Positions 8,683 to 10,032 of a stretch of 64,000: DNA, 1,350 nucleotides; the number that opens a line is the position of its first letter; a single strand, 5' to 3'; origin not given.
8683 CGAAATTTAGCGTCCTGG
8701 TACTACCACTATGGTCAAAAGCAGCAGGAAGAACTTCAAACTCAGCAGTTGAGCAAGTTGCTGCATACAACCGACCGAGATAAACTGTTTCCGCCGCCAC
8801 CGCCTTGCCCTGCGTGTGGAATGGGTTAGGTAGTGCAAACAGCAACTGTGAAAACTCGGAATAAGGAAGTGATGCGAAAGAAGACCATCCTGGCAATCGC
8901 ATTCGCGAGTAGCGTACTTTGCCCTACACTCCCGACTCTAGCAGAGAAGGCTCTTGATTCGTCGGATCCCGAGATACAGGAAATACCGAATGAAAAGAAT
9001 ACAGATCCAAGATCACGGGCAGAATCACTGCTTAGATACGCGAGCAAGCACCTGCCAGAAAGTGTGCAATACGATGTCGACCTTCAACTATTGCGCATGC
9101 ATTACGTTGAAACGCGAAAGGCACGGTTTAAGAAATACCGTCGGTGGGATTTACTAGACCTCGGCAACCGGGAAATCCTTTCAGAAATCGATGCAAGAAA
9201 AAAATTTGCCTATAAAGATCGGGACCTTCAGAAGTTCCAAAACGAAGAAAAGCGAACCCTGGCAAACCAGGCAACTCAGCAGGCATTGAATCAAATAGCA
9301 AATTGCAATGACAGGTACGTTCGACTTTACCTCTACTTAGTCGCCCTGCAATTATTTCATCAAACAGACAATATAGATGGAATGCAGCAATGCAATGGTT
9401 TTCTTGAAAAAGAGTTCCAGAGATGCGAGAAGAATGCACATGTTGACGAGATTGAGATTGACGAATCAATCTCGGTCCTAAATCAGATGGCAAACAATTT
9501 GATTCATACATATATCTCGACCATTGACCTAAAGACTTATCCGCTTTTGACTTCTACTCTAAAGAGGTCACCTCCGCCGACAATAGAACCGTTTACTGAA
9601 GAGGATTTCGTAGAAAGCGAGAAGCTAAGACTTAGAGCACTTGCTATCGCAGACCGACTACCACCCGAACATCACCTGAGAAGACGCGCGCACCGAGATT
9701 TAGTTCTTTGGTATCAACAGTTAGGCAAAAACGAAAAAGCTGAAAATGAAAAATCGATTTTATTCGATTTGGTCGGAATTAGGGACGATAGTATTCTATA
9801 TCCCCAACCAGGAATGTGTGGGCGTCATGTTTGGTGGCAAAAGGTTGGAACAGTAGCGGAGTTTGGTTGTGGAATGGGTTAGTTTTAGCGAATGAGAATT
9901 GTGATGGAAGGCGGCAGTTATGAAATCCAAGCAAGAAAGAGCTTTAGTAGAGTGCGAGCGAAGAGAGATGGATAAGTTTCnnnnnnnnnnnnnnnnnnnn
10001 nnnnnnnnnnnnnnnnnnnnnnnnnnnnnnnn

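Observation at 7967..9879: Shared ~75-aa C-terminal module with divergent N-terminal bodies; the third copy carries a 16-aa insert between the two cysteines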

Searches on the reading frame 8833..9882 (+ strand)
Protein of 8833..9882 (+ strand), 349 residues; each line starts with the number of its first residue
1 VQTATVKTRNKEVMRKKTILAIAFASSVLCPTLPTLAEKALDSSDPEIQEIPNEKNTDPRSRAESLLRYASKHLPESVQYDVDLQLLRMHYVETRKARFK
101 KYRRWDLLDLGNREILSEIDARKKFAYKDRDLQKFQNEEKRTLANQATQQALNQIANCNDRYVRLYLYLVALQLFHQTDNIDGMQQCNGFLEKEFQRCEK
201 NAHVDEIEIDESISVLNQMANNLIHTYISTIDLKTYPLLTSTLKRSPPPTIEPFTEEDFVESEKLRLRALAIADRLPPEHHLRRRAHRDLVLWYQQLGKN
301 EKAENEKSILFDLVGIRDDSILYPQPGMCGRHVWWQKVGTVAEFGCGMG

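Call 3: search_protein_families(library=pfam, proteins=[window:8833-9882:+], max_evalue=0.1)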
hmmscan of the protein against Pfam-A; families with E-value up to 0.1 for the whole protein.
window:8833-9882:+ (349 aa): 1 family
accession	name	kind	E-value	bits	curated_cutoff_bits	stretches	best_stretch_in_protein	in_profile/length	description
PF13424.12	TPR_12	-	2.5e-05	24.8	30.1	1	257-305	17-66/77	Tetratricopeptide repeat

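Call 4: search_protein_families(library=ncbifam, proteins=[window:8833-9882:+], max_evalue=0.1)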
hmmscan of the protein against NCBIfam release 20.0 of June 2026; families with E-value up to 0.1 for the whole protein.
window:8833-9882:+ (349 aa): 0 families

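Call 31: find_homologous_proteins(query=window:8833-9882:+, max_evalue=0.001)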
Query window:8833-9882:+ (349 aa): 67 proteins with E <= 0.001 among 2623 candidates.
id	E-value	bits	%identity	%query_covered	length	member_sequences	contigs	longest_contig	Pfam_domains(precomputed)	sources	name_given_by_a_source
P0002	4.7e-225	764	100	96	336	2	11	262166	PF13424.13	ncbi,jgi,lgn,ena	jgi:hypothetical protein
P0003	2.5e-129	450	61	99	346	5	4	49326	PF13424.13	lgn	-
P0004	1.0e-86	309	46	96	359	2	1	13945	-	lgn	-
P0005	2.1e-83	299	46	98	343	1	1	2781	-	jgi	jgi:hypothetical protein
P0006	4.0e-71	258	41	96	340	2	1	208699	-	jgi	jgi:hypothetical protein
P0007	1.6e-70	256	42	99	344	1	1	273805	-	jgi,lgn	jgi:hypothetical protein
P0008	2.1e-64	236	40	96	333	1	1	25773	-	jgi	jgi:hypothetical protein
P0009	3.3e-63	232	40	98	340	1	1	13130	-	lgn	-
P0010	5.1e-63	232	39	97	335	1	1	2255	-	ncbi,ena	-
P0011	4.4e-62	229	39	96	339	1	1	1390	-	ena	-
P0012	6.5e-62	228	38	97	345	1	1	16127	-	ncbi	-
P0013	1.9e-61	226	40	96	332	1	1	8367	-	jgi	jgi:hypothetical protein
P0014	4.6e-61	225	40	96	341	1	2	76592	-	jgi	jgi:hypothetical protein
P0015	9.7e-61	224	38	97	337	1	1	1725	-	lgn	-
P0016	1.6e-60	223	40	92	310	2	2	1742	-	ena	-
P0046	5.6e-40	156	31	96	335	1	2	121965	-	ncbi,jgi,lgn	ncbi:MAG TPA: hypothetical protein V6C81_13645 [Planktothrix sp.]|jgi:hypothetical protein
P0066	1.9e-33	134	32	95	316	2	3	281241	-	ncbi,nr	ncbi:hypothetical protein KBF38_06830 [bacterium]|nr:hypothetical protein [bacterium]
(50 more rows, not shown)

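Call 40: find_encoding_contigs(protein=P0002, flank=3000, max_places=4)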
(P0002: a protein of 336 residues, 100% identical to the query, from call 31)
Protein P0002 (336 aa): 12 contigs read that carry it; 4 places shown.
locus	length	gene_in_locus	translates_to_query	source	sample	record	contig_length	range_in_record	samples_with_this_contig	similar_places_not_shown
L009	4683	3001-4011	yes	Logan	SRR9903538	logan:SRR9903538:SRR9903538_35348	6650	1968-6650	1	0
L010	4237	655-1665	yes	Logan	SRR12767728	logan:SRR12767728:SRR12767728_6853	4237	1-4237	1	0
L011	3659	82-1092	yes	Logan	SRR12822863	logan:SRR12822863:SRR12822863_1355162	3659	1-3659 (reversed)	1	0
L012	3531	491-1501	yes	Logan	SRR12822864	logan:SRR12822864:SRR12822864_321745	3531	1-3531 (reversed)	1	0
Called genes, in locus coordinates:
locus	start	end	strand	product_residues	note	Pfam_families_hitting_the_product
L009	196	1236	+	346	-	PF01073:3Beta_HSD, PF01370:Epimerase, PF02719:Polysacc_synt_2, PF04321:RmlD_sub_bind, PF16363:GDP_Man_Dehyd, PF07993:NAD_binding_4 (faint)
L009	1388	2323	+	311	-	-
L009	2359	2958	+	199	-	-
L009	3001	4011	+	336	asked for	PF13424:TPR_12 (faint)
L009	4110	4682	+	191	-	?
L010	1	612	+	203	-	?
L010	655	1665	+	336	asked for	PF13424:TPR_12 (faint)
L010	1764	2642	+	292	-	PF05114:MbnB_TglH_ChrH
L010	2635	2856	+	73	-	-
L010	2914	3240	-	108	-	-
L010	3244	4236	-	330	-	?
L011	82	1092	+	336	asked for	PF13424:TPR_12 (faint)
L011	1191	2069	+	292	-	PF05114:MbnB_TglH_ChrH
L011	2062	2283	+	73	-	-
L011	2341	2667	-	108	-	-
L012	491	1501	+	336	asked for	PF13424:TPR_12 (faint)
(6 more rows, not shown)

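Call 47: predict_structure(alignment_id=A3)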
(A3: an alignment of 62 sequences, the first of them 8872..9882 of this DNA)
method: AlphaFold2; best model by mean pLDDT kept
length: 336 residues; sequences in the alignment: 62
mean_pLDDT: 84.3   pTM: 0.81
mean pLDDT of the five models: 84.3, 82.7, 82.4, 82.4, 82.3
residues with pLDDT >= 90: 197; 70-90: 54; 50-70: 71; < 50: 14
segments of 3 or more residues with pLDDT < 50: 17-21, 23-26, 93-95
pLDDT, mean of each block of 10 residues (from residue 1): 54 52 50 90 97 97 91 89 70 52 67 65 82 98 96 98 97 98 95 94 95 87 69 73 97 98 95 97 97 98 95 83 82 58
secondary structure, 60 per line:
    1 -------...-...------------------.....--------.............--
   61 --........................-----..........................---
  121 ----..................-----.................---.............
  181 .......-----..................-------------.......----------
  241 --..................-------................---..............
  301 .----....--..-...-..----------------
elements in order: H33-37 H46-58 H63-86 H92-117 H125-142 H148-164 H168-187 H193-210 H224-230 H243-260 H268-283 H287-301 H306-309

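Call 51: fold_search(model_id=the predicted structure, library=pdb)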
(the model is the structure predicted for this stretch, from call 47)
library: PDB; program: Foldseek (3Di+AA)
matches with E <= 10: 591; with E <= 0.001: 0
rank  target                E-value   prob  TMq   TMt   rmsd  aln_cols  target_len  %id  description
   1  5o01_A                7.5e-02  0.96  0.26  0.32  12.5       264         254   14  Crystal structure of BtubC (BKLC) from P. vanneervenii (released 2017-07-19)
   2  5o09_1C               8.6e-02  0.95  0.26  0.33  12.5       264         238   14  BtubABC mini microtubule (released 2017-07-19)
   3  5h7c_C                1.1e-01  0.23  0.15  0.14  23.5       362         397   10  Crystal structure of a repeat protein with two Protein A-DHR14 repeat modules (released 2017-06-28)
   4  5dbk_B                1.4e-01  0.41  0.19  0.19  16.6       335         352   10  apo form of the quorum sensor NprR from B. thuringiensis (released 2016-07-13)
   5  6fv0_A                1.5e-01  0.97  0.24  0.29   9.1       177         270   16  Crystal structure of the TPR domain of KLC1 in complex with the C-terminal peptide of torsinA (released 2018-03-28)
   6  3as5_A                1.7e-01  0.44  0.14  0.25  15.9       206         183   16  MamA AMB-1 P212121 (released 2011-07-20)
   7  7obk_A                1.8e-01  0.69  0.17  0.23  11.8       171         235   12  Crystal structure of 14-3-3 sigma in complex with PKR phosphopeptide (released 2022-05-04)
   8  9uj2_B                2.0e-01  0.85  0.21  0.28  15.5       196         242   12  14-3-3 zeta chimera with the S202R peptide of SARS-CoV-2 N (residues 200-213) (released 2025-05-21)
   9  2npm_B                2.0e-01  0.57  0.17  0.23  17.8       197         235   15  crystal structure of Cryptosporidium parvum 14-3-3 protein in complex with peptide (released 2006-11-07)
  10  5udi_A                2.2e-01  0.82  0.21  0.17  11.4       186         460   13  IFIT1 monomeric mutant (L457E/L464E) with m7Gppp-AAAA (syn and anti conformations of cap) (released 2017-03-01)
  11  5udl_A                2.4e-01  0.77  0.22  0.17  11.4       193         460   12  IFIT1 N216A monomeric mutant (L457E/L464E) with m7Gppp-AAAA (anti conformation of cap) (released 2017-03-01)
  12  3iqj_A                2.4e-01  0.57  0.17  0.23  12.1       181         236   13  Crystal Structure of human 14-3-3 sigma in Complex with Raf1 peptide (10mer) (released 2010-09-01)
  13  6ejn_B                2.6e-01  0.97  0.28  0.33   9.2       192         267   15  The KLC2 TPR domain bound to the JIP3 leucine zipper domain (released 2018-09-05)
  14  6nqw                  2.6e-01  0.20  0.15  0.17  18.9       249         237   10  Flagellar protein FcpA from Leptospira biflexa - hexagonal form (released 2020-01-29)
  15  5a7d_D                2.7e-01  0.30  0.19  0.19  15.6       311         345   14  Tetrameric assembly of LGN with Inscuteable (released 2016-08-03)
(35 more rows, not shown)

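Call 57: list_cluster_members(proteins=[P0002])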
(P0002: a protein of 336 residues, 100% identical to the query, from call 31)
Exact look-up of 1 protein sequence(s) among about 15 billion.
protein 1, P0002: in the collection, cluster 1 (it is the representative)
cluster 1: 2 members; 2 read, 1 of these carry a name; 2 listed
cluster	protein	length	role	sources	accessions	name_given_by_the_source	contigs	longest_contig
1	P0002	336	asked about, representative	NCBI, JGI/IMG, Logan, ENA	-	hypothetical protein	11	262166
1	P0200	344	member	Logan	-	-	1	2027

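Call 65: find_encoding_contigs(protein=P0066, flank=6000, max_places=1)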
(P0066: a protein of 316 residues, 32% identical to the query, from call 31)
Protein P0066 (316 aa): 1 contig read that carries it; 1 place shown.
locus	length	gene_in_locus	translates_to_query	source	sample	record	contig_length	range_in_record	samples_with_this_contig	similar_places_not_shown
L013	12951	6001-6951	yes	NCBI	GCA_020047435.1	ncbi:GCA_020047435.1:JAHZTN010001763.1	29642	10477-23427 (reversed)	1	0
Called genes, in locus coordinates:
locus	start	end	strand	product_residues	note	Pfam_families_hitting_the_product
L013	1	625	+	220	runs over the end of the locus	PF01134:GIDA, PF12831:FAD_oxidored (weak)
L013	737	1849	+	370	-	PF01134:GIDA, PF21680:GIDA_C_1st, PF13932:SAM_GIDA_C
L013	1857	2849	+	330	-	-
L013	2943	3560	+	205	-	-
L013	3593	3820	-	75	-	-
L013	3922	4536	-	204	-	-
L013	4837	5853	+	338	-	-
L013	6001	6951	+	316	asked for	-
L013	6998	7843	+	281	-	PF05114:MbnB_TglH_ChrH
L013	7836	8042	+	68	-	-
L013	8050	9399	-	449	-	-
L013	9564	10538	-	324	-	PF00487:FA_desaturase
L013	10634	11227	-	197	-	-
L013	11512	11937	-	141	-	PF00085:Thioredoxin, PF13098:Thioredoxin_2, PF13899:Thioredoxin_7 (weak), PF13905:Thioredoxin_8 (faint)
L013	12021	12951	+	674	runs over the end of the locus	PF03190:Thioredox_DsbH, PF13899:Thioredoxin_7, PF13098:Thioredoxin_2 (weak)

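Call 66: find_encoding_contigs(protein=P0046, flank=6000, max_places=1)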
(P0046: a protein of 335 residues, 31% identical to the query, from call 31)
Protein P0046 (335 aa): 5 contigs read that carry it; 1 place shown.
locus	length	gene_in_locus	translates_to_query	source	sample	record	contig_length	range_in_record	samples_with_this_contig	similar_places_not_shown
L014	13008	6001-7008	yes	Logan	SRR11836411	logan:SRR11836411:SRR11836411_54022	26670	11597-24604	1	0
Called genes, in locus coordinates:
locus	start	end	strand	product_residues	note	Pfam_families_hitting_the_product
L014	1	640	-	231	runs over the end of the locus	-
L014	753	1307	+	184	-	PF03352:Adenine_glyco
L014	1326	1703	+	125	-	PF01035:DNA_binding_1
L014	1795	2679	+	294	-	-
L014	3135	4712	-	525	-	-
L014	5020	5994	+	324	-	-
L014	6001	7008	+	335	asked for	-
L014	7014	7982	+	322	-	-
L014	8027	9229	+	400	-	-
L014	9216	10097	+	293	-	PF05114:MbnB_TglH_ChrH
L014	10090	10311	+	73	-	-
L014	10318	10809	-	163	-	PF04120:Iron_permease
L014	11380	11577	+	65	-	PF05532:CsbD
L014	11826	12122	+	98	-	PF12844:HTH_19 (weak), PF13413:HTH_25 (weak)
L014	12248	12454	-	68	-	-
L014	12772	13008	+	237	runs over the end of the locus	PF00027:cNMP_binding (weak), PF13545:HTH_Crp_2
